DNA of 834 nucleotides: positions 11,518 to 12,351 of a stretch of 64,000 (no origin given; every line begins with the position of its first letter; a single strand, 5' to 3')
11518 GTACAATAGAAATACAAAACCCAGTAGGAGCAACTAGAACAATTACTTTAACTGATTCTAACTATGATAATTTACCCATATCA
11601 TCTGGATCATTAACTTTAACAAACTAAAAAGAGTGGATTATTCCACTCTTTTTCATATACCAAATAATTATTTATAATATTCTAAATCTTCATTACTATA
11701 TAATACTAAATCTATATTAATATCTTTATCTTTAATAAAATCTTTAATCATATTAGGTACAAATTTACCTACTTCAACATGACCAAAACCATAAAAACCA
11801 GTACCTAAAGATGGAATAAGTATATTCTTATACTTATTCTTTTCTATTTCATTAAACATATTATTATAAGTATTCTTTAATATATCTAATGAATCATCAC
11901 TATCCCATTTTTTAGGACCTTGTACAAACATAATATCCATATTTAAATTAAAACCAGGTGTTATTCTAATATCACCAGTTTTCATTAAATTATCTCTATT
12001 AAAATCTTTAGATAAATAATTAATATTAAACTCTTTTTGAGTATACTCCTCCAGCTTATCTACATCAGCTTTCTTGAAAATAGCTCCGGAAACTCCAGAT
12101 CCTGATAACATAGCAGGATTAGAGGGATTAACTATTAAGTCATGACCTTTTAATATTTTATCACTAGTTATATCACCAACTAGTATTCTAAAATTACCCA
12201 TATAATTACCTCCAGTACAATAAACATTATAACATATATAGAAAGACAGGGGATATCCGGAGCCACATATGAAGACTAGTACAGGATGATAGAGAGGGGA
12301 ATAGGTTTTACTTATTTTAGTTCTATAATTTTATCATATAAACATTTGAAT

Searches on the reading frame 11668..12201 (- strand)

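Call 3: search_protein_families(library=pfam, proteins=[window:11668-12201:-], max_evalue=0.01)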
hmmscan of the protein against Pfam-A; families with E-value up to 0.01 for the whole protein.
window:11668-12201:- (177 aa): 1 family
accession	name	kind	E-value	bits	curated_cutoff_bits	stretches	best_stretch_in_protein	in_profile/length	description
PF01661.27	Macro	-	6.2e-17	62.1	22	1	24-140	1-110/118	Macro domain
